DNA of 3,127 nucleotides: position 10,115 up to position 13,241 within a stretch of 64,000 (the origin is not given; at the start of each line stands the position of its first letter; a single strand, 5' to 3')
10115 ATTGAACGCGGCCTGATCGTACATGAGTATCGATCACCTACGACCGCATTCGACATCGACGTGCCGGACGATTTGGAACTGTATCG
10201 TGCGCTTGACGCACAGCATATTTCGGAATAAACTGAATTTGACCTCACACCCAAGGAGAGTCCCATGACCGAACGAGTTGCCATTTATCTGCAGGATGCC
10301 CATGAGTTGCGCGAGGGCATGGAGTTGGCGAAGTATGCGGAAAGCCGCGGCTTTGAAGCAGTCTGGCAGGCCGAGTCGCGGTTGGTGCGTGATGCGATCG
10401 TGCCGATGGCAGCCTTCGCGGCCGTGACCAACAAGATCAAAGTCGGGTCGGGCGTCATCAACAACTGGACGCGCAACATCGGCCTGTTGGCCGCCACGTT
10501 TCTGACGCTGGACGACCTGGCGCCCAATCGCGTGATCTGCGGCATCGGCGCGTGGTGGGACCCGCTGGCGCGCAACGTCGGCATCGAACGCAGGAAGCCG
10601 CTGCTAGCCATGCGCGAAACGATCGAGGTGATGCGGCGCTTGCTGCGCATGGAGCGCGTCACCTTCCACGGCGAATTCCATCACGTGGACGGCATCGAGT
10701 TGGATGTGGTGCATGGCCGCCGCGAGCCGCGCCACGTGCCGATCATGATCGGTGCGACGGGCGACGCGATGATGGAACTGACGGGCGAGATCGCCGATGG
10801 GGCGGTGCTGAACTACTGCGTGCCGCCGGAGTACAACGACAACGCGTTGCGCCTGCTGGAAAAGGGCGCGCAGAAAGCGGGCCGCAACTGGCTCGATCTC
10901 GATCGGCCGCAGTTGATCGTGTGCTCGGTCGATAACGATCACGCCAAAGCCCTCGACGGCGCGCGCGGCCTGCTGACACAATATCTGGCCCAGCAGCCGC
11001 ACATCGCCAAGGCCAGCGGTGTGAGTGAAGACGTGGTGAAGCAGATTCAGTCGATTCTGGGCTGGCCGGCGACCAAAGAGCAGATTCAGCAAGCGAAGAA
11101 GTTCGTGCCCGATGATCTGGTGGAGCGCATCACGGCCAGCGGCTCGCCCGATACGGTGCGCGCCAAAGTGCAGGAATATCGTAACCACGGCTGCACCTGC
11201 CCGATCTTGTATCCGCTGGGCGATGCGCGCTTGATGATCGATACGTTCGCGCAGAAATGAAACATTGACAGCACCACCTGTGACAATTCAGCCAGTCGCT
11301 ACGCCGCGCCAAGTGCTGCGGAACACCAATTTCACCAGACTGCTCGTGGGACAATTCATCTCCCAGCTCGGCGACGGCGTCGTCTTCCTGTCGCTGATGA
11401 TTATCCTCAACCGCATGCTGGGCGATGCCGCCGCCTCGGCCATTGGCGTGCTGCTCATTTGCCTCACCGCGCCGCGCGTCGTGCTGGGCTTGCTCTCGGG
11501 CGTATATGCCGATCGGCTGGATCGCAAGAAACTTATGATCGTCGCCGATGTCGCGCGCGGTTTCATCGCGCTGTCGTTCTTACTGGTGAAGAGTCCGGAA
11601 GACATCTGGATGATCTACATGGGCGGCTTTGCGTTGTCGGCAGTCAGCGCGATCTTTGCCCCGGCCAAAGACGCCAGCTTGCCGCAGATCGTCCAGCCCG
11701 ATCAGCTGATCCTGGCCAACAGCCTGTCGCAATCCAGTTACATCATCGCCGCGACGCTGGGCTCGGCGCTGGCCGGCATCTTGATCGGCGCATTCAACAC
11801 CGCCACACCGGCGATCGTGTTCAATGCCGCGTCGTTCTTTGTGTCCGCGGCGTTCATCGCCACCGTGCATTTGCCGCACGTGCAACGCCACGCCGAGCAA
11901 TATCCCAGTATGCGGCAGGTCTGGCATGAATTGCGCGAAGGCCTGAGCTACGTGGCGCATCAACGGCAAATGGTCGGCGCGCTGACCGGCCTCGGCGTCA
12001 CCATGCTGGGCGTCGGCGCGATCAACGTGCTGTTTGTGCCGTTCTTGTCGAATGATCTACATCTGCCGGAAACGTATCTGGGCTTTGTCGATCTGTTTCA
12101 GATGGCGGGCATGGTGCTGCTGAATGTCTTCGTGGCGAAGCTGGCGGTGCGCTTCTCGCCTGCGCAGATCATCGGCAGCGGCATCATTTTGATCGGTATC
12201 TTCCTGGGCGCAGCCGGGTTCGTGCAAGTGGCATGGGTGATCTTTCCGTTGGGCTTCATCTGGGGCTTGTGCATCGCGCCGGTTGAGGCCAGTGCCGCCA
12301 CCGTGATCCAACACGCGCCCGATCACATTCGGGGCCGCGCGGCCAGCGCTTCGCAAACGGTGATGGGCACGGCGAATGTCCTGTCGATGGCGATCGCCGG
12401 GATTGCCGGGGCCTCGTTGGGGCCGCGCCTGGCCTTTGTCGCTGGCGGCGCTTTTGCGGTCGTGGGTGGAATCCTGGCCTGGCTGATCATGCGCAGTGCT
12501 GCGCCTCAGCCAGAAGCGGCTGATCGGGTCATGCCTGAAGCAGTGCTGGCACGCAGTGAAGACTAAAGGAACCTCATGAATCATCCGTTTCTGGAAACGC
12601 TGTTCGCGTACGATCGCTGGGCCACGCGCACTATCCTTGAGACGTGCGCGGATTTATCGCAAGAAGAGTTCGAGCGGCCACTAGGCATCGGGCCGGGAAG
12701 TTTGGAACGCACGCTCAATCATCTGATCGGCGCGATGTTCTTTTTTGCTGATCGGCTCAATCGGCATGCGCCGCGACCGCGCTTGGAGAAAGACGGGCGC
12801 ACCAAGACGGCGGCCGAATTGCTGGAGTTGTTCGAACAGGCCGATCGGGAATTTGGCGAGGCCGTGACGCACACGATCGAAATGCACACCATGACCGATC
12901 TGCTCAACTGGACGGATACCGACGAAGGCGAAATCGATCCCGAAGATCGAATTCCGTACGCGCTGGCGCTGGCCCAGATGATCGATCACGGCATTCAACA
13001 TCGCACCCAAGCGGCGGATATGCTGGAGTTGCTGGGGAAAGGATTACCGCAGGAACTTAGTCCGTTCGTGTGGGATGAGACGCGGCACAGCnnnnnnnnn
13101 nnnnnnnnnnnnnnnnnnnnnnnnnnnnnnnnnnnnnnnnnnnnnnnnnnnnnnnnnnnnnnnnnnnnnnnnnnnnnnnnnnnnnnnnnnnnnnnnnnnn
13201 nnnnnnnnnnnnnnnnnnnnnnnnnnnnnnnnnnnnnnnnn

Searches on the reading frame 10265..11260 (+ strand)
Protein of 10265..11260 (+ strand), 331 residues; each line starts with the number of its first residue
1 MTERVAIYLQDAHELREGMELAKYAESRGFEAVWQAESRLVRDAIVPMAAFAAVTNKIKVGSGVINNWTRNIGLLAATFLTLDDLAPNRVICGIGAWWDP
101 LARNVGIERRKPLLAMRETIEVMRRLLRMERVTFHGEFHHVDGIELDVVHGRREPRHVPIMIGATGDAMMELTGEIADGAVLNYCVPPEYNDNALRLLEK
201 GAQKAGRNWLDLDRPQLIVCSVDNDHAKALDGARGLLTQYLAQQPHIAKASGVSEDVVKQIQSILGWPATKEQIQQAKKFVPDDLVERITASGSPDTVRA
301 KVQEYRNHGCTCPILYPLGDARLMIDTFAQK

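Call 21: find_encoding_contigs(protein=window:10265-11260:+, flank=10000, max_places=4)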
Protein window:10265-11260:+ (331 aa): no gene with exactly this product is on record in the collection.

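Call 22: search_protein_families(library=pfam, proteins=[window:10265-11257:+], max_evalue=0.001)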
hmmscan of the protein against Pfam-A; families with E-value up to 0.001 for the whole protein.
window:10265-11257:+ (331 aa): 1 family
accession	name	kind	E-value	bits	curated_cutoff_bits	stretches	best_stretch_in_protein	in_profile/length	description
PF00296.26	Bac_luciferase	-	5.8e-65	220.1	27.9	1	13-311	20-313/314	Luciferase-like monooxygenase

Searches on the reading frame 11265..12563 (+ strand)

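Call 22: search_protein_families(library=pfam, proteins=[window:11265-12563:+], max_evalue=0.001)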
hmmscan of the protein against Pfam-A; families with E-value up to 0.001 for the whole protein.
window:11265-12563:+ (433 aa): 3 families
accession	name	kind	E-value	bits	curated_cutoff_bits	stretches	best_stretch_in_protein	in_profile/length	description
PF07690.21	MFS_1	-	1.2e-32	113.6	33.4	2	242-417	4-180/347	Major Facilitator Superfamily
PF05977.19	MFS_3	-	5.9e-16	58.4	27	1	18-420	7-402/524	Transmembrane secretion effector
PF12832.13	MFS_1_like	-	1.8e-07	31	25.2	1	56-389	32-369/373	MFS_1 like family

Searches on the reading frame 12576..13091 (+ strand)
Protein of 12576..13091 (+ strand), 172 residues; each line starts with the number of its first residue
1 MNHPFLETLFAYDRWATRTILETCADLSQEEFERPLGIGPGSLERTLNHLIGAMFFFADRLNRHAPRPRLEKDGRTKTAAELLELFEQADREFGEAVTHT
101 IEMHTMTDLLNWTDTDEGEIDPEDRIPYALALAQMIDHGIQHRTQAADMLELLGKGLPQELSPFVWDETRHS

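Call 22: search_protein_families(library=pfam, proteins=[window:12576-13091:+], max_evalue=0.001)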
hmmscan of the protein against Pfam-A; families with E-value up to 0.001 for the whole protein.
window:12576-13091:+ (172 aa): 2 families
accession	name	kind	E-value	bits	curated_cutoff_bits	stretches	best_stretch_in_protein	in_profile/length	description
PF05163.17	DinB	-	1e-12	48.8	23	1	6-155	6-147/165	DinB family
PF12867.12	DinB_2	-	0.0003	21.7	24.8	1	15-145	4-127/128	DinB superfamily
